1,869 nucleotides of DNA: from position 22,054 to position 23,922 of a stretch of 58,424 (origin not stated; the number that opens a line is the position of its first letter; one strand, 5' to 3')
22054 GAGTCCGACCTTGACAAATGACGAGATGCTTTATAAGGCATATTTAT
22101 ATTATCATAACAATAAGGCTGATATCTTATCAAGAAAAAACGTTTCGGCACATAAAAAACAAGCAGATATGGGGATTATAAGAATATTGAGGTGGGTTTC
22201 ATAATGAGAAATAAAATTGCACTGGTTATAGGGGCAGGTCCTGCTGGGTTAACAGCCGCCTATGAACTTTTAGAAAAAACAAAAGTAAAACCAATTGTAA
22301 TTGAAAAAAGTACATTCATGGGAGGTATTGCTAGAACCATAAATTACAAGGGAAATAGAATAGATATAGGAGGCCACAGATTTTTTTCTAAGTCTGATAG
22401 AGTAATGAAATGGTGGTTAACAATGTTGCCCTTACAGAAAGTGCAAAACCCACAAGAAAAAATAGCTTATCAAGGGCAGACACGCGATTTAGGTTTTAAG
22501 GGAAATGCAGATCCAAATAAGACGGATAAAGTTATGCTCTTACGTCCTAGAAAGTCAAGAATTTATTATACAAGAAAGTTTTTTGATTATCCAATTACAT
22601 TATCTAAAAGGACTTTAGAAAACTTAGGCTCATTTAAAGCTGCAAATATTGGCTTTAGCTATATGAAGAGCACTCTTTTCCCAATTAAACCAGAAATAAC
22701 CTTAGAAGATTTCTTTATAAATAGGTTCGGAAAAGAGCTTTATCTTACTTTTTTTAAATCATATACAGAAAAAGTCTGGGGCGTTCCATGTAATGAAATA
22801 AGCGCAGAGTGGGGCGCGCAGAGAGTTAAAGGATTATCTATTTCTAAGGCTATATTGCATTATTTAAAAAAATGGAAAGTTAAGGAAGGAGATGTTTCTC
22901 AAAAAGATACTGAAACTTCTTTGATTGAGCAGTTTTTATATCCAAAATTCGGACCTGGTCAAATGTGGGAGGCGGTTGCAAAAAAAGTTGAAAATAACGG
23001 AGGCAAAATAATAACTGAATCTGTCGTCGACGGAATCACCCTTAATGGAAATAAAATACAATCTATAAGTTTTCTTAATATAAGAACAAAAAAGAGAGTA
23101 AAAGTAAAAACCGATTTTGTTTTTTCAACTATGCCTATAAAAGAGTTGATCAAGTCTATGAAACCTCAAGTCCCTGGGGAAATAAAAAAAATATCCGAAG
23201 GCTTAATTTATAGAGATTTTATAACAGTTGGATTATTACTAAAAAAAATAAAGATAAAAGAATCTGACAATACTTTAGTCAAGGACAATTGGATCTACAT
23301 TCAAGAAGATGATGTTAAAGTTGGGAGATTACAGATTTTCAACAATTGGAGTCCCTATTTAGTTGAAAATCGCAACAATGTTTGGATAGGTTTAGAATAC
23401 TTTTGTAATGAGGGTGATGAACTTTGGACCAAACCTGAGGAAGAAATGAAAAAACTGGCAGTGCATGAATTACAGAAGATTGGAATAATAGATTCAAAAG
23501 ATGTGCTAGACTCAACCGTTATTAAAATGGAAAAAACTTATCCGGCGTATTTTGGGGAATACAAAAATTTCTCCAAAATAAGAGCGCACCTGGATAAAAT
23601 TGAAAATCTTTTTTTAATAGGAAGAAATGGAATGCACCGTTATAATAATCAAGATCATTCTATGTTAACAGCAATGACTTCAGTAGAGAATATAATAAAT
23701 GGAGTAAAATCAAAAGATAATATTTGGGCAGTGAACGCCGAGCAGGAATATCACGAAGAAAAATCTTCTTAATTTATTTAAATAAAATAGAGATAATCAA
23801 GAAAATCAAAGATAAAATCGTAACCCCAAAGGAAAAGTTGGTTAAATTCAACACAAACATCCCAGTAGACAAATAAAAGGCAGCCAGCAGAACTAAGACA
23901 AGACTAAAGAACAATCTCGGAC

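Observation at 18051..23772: Tight five-gene lipid-linked-sugar module: polyprenyl-P GT2 divergent from GT-C + GtrA + SDR + flavoprotein (DprE1/E2-AftA-like logic in an archaeon)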

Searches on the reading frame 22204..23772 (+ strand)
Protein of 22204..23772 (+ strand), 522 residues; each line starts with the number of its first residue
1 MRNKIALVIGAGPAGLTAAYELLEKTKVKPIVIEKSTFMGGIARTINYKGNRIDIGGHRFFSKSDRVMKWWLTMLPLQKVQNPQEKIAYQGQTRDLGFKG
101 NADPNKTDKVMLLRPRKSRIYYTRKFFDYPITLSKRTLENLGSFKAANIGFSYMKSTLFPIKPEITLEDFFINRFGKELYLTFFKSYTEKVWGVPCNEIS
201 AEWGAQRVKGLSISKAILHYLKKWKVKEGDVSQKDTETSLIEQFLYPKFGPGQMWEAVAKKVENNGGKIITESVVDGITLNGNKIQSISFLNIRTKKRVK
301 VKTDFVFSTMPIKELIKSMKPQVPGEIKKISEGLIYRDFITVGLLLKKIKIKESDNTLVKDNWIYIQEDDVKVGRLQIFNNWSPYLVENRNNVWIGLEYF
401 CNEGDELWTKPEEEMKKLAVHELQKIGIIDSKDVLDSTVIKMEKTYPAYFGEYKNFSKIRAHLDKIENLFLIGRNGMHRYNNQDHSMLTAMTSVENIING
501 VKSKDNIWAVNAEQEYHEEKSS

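Call 3: search_protein_families(library=pfam, proteins=[window:22204-23772:+], max_evalue=0.01)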
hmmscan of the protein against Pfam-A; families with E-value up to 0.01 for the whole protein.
window:22204-23772:+ (522 aa): 9 families
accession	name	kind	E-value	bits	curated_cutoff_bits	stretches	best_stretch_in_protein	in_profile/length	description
PF01593.30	Amino_oxidase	-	1e-13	51.9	19.8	1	14-473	2-417/443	Flavin containing amine oxidoreductase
PF13450.12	NAD_binding_8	-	3.7e-12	46.8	21.9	1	8-70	1-64/68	NAD(P)-binding Rossmann-like domain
PF01266.30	DAO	-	9.7e-06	25.8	27.9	1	7-38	3-33/353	FAD dependent oxidoreductase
PF01946.23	Thi4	-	1.3e-05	25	26.2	1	7-41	21-55/235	Thi4 family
PF00890.30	FAD_binding_2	-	3.6e-05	23.6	20.4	1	7-41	3-36/414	FAD binding domain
PF13738.12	Pyr_redox_3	-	0.00049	19.9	30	1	7-38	1-32/305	Pyridine nucleotide-disulphide oxidoreductase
PF07992.20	Pyr_redox_2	-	0.0007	19.5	26.1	0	7-39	4-36/291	Pyridine nucleotide-disulphide oxidoreductase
PF12831.13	FAD_oxidored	-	0.0019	18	27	0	7-42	3-37/416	FAD dependent oxidoreductase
PF00070.33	Pyr_redox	-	0.0054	17.7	22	0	253-289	41-78/82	Pyridine nucleotide-disulphide oxidoreductase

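Call 5: search_protein_families(library=ncbifam, proteins=[window:22204-23772:+], max_evalue=0.001)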
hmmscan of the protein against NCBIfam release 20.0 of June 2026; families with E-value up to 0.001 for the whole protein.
window:22204-23772:+ (522 aa): 28 families (the best 25 are shown)
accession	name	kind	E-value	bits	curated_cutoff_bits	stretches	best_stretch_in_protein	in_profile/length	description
NF005546.0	PRK07208.1-2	equivalog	7.3e-253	839.9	418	1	2-521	3-526/527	hypothetical protein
NF005549.0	PRK07208.1-5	equivalog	7.7e-170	565.9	587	1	6-520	7-534/534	hypothetical protein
NF005548.0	PRK07208.1-4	equivalog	1.2e-163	545.2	389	2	108-521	76-472/488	hypothetical protein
NF005545.0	PRK07208.1-1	equivalog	2.2e-144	481.6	451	2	112-519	84-482/504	hypothetical protein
NF005547.0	PRK07208.1-3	equivalog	8.1e-91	305.1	380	2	112-518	81-459/465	hypothetical protein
NF005560.0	PRK07233.1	equivalog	6.6e-26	91.1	252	2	239-504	186-431/435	hypothetical protein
TIGR00031.1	UDP-GALP_mutase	equivalog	5.2e-10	38.8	303.75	0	414-498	293-377/378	UDP-galactopyranose mutase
NF008841.0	PRK11883.1-1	equivalog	4.1e-09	35.9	517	1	6-69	6-71/453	protoporphyrinogen oxidase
TIGR02731.1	phytoene_desat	equivalog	1.6e-08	33.7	569.4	1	253-481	214-435/453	15-cis-phytoene desaturase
TIGR03467.1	HpnE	equivalog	1.9e-08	34.1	283.05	1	7-88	2-84/430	hydroxysqualene dehydroxylase HpnE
NF053556.1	prodigi_MAP_PigB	equivalog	3.8e-07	28.9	850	1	7-77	158-226/659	prodigiosin MAP biosynthesis oxidoreductase PigB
TIGR02734.1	crtI_fam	subfamily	4.2e-07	29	238.1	1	6-56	1-50/504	phytoene desaturase family protein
TIGR02733.1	desat_CrtD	equivalog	7.5e-07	28.2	549.7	0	7-57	5-54/492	C-3',4' desaturase CrtD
TIGR01292.1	TRX_reduct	equivalog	1.2e-06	27.6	343.45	1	7-65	4-64/300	thioredoxin-disulfide reductase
TIGR02730.1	carot_isom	equivalog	1.9e-06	27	586.9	1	6-92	3-87/493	carotenoid isomerase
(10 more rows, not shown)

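Call 6: search_solved_structures(query=window:22204-23772:+, max_evalue=1, show_alignments=2)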
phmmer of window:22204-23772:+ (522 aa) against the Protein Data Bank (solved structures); distinct sequences matched with E-value up to 1: 84 (the best 60 are shown).
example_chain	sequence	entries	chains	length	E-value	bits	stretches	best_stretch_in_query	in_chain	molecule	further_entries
4dsg_A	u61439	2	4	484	3.3e-15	59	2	162-499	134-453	UDP-galactopyranose mutase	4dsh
4u8l_A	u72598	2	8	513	8.8e-14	54.3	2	162-386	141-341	UDP-galactopyranose mutase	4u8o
4u8j_A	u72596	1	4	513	9e-14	54.2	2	162-386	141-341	UDP-galactopyranose mutase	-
3uka_A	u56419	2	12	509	9.7e-14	54.1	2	161-386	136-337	UDP-galactopyranose mutase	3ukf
3ukl_A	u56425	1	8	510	9.8e-14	54.1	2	161-386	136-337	UDP-galactopyranose mutase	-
3ute_A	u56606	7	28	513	9.9e-14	54.1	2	161-386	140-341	UDP-galactopyranose mutase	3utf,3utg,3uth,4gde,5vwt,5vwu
3ukh_A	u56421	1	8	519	1.1e-13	53.9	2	161-386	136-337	UDP-galactopyranose mutase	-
4u8k_A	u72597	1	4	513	1.1e-13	53.9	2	161-386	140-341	UDP-galactopyranose mutase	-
3ukq_A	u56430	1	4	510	2.7e-13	52.7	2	161-386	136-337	UDP-galactopyranose mutase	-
3ukk_A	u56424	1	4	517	2.8e-13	52.6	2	162-386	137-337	UDP-galactopyranose mutase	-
3ukp_A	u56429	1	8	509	6.6e-13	51.4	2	161-386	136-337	UDP-galactopyranose mutase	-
4u8i_A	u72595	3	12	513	1e-12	50.8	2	161-386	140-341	UDP-galactopyranose mutase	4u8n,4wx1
4u8m_A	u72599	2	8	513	1.6e-12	50.1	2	161-386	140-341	UDP-galactopyranose mutase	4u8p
5hhf_A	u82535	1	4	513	2.4e-12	49.5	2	161-386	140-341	UDP-galactopyranose mutase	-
1i8t_A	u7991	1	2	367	7.5e-06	28.1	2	7-68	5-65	UDP-GALACTOPYRANOSE MUTASE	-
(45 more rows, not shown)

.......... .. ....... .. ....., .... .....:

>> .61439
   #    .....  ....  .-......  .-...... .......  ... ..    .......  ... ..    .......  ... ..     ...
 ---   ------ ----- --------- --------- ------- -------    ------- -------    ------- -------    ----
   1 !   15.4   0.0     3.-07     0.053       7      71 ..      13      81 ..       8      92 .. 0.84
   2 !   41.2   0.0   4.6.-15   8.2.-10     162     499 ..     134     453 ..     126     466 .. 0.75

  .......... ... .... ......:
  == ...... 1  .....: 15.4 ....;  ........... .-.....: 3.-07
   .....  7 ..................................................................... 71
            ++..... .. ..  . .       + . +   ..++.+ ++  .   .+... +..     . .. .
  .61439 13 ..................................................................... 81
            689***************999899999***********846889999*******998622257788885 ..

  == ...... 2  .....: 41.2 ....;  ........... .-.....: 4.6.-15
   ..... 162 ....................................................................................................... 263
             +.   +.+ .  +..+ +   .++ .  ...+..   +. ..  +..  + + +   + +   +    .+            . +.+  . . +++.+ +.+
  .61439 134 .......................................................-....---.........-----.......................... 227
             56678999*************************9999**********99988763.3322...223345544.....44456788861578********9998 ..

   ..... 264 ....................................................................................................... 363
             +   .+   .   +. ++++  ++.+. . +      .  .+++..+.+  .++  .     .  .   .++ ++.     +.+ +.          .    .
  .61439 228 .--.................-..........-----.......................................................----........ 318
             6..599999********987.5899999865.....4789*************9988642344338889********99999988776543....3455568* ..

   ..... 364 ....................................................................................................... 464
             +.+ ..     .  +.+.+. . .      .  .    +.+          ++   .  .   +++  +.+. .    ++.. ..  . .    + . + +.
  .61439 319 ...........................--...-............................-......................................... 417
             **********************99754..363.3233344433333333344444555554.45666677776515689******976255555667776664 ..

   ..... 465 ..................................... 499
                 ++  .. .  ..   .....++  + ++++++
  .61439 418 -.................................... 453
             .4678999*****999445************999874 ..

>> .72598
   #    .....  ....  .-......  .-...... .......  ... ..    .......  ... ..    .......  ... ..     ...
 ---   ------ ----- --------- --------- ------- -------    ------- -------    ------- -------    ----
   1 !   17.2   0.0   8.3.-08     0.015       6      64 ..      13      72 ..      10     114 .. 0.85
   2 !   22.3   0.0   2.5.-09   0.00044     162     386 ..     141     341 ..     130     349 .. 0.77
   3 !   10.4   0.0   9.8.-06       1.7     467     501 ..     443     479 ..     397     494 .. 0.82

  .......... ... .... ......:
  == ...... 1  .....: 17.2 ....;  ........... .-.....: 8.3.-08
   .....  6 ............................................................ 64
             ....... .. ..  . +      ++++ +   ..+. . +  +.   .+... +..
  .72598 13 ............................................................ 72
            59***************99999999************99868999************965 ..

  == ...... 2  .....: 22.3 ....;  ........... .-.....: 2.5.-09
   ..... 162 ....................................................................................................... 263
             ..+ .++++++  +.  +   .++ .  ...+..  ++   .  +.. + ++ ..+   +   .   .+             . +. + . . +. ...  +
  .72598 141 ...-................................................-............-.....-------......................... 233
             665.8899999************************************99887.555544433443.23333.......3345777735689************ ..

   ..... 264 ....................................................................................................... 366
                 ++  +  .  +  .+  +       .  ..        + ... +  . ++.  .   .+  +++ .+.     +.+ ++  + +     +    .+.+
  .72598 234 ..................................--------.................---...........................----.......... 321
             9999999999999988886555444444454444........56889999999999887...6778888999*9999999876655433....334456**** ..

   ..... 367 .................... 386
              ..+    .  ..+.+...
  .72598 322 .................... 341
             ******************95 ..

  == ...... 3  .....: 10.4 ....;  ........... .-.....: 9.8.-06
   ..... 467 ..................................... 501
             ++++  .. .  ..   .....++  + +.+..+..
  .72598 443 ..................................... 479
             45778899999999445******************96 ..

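Call 8: find_homologous_proteins(query=window:22204-23772:+, max_evalue=1e-10)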
Query window:22204-23772:+ (522 aa): 8000 proteins with E <= 1e-10 among 8000 candidates; the best 120 are listed.
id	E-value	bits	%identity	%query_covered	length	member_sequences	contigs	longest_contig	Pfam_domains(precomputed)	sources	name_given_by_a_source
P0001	0.0e+0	1184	100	100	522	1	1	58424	PF01946.24,PF01266.31,PF01593.31,PF13450.13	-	-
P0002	3.1e-232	790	67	99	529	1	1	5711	PF01946.24,PF01266.31,PF01593.31,PF13450.13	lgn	-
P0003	6.8e-229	779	64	100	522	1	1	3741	PF01593.31,PF13450.13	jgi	jgi:protoporphyrinogen oxidase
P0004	1.1e-226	772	63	100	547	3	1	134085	PF01593.31,PF13450.13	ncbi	-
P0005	6.4e-226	769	62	100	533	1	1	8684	PF01266.31,PF01593.31,PF13450.13,PF00890.31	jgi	jgi:protoporphyrinogen oxidase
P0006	2.2e-225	767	67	99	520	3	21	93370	PF01946.24,PF01266.31,PF01593.31,PF13450.13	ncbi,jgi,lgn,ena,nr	ncbi:NAD(P)/FAD-dependent oxidoreductase [Candidatus Woesearchaeota archaeon]|nr:NAD(P)/FAD-dependen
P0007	4.8e-225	766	62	99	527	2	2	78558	PF01593.31,PF13450.13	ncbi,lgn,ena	-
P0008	1.8e-224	764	63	99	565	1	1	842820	PF01266.31,PF01593.31,PF13450.13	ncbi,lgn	-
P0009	3.3e-224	763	63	99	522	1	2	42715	PF01266.31,PF01593.31,PF13450.13,PF00890.31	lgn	-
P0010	4.0e-224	763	62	100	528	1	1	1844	PF01946.24,PF01266.31,PF01593.31,PF13450.13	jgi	jgi:protoporphyrinogen oxidase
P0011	7.7e-224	762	64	98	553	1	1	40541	PF01593.31,PF13450.13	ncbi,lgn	-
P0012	1.4e-223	761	62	99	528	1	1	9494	PF01593.31,PF13450.13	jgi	jgi:protoporphyrinogen oxidase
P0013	4.1e-223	760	64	100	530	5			PF01946.24,PF01593.31,PF13450.13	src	-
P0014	4.3e-223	760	64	100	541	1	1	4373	PF01593.31,PF13450.13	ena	-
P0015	5.2e-223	759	64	99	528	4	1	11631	PF01266.31,PF01593.31,PF13450.13,PF00890.31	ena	-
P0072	1.8e-219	748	62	99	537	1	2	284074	PF01593.31,PF13450.13,PF00890.31,PF07992.21,PF13738.13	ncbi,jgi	ncbi:MAG TPA: NAD(P)/FAD-dependent oxidoreductase [Planktothrix sp.]|jgi:protoporphyrinogen oxidase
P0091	7.3e-219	746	63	99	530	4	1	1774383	PF01946.24,PF01266.31,PF01593.31,PF13450.13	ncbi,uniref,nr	ncbi:NAD(P)/FAD-dependent oxidoreductase [Blastopirellula retiformator]|uniref:Amine oxidase domain-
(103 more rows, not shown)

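Call 9: find_encoding_contigs(protein=P0006, flank=8000, max_places=4)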
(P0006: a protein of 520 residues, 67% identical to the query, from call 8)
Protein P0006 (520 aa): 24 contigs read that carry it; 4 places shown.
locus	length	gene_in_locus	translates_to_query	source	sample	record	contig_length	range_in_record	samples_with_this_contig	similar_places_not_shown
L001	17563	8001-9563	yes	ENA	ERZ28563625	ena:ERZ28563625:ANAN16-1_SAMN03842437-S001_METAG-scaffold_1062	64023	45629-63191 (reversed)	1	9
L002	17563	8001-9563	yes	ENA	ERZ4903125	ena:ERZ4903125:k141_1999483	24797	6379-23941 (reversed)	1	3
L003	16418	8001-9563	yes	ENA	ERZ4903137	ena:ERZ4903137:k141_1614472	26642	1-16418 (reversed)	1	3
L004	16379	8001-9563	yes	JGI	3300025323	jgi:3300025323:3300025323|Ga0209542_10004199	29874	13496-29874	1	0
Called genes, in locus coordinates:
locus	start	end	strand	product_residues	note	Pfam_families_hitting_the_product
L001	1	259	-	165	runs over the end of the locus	PF01876:RNase_P_p30 (weak)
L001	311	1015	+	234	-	PF01255:Prenyltransf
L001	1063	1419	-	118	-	-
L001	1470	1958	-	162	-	PF00004:AAA (weak), PF01712:dNK (faint), PF13189:Cytidylate_kin2, PF13238:AAA_18, PF13671:AAA_33 (faint), PF01202:SKI (faint)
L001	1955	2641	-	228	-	PF00696:AA_kinase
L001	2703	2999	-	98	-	PF04010:DUF357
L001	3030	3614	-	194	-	-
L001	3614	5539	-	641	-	PF01835:MG2 (faint)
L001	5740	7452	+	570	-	PF07973:tRNA_SAD, PF00587:tRNA-synt_2b, PF03129:HGTP_anticodon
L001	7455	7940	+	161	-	-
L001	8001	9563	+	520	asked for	PF01266:DAO (faint), PF01593:Amino_oxidase, PF01946:Thi4 (weak), PF13450:NAD_binding_8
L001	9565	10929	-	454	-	PF02310:B12-binding, PF04055:Radical_SAM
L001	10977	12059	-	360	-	-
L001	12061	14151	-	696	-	PF03721:UDPG_MGDP_dh_N (faint), PF00107:ADH_zinc_N, PF01408:GFO_IDH_MocA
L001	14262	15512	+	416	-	PF03721:UDPG_MGDP_dh_N, PF00984:UDPG_MGDP_dh, PF03720:UDPG_MGDP_dh_C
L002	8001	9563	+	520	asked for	PF01266:DAO (faint), PF01593:Amino_oxidase, PF01946:Thi4 (weak), PF13450:NAD_binding_8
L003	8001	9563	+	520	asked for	PF01266:DAO (faint), PF01593:Amino_oxidase, PF01946:Thi4 (weak), PF13450:NAD_binding_8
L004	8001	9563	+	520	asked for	PF01266:DAO (faint), PF01593:Amino_oxidase, PF01946:Thi4 (weak), PF13450:NAD_binding_8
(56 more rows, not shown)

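Call 10: find_encoding_contigs(protein=P0091, flank=8000, max_places=2)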
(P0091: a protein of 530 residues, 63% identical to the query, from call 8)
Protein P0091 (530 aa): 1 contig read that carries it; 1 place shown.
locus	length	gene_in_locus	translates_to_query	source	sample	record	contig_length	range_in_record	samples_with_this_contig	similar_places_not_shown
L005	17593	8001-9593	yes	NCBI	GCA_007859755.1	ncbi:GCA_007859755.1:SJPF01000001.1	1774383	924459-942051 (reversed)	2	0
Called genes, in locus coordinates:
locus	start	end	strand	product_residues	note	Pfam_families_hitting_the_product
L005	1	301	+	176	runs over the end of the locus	-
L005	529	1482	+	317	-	PF01261:AP_endonuc_2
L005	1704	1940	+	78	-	-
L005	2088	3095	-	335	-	PF00990:GGDEF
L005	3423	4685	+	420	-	PF13562:NTP_transf_4, PF00132:Hexapep (weak)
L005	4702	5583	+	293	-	PF02219:MTHFR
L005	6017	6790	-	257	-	PF04337:DUF480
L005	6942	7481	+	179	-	PF01965:DJ-1_PfpI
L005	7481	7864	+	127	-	PF00903:Glyoxalase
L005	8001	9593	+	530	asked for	PF01266:DAO (faint), PF01593:Amino_oxidase, PF01946:Thi4 (faint), PF13450:NAD_binding_8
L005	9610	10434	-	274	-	PF01048:PNP_UDP_1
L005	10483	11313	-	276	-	PF01048:PNP_UDP_1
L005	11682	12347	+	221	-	PF01135:PCMT, PF00398:RrnaAD (weak), PF13489:Methyltransf_23 (weak), PF13847:Methyltransf_31, PF08241:Methyltransf_11 (weak), PF08242:Methyltransf_12 (weak), PF13649:Methyltransf_25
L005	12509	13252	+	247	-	PF00106:adh_short, PF08659:KR, PF01370:Epimerase (weak), PF13460:NAD_binding_10, PF13561:adh_short_C2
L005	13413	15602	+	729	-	-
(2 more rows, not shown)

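Call 11: find_encoding_contigs(protein=P0072, flank=8000, max_places=2)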
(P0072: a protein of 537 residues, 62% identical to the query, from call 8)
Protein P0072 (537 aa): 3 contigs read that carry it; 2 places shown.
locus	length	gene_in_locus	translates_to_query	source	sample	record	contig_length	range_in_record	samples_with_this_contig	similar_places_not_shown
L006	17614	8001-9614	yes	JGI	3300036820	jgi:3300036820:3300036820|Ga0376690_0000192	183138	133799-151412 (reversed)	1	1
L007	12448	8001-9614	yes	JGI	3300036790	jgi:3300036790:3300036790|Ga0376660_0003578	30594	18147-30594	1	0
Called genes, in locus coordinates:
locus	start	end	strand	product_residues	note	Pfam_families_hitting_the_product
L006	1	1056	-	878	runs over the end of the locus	PF00171:Aldedh, PF13685:Fe-ADH_2 (faint), PF00465:Fe-ADH, PF25137:ADH_Fe_C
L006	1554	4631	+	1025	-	PF07719:TPR_2 (faint), PF13181:TPR_8 (faint), PF13424:TPR_12 (faint), PF13428:TPR_14 (faint), PF14559:TPR_19 (faint), PF13414:TPR_11 (faint), PF13431:TPR_17 (faint), PF00515:TPR_1 (faint)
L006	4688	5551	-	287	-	PF00413:Peptidase_M10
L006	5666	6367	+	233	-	PF01182:Glucosamine_iso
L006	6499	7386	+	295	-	PF00160:Pro_isomerase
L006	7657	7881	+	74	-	-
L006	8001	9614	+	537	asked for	PF00890:FAD_binding_2 (faint), PF07992:Pyr_redox_2 (faint), PF13738:Pyr_redox_3 (weak), PF01593:Amino_oxidase, PF13450:NAD_binding_8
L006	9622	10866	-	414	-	PF07611:DUF1574 (weak)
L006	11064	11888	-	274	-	-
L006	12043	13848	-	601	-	-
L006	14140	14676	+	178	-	-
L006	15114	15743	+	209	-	PF19570:DUF6088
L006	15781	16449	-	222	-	-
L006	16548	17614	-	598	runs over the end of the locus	PF17874:TPR_MalT (faint), PF13181:TPR_8 (faint), PF13428:TPR_14 (faint), PF24885:TPR_NPHP3 (weak), PF13424:TPR_12 (weak)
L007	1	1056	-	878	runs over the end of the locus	PF00171:Aldedh, PF13685:Fe-ADH_2 (faint), PF00465:Fe-ADH, PF25137:ADH_Fe_C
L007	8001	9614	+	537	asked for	PF00890:FAD_binding_2 (faint), PF07992:Pyr_redox_2 (faint), PF13738:Pyr_redox_3 (weak), PF01593:Amino_oxidase, PF13450:NAD_binding_8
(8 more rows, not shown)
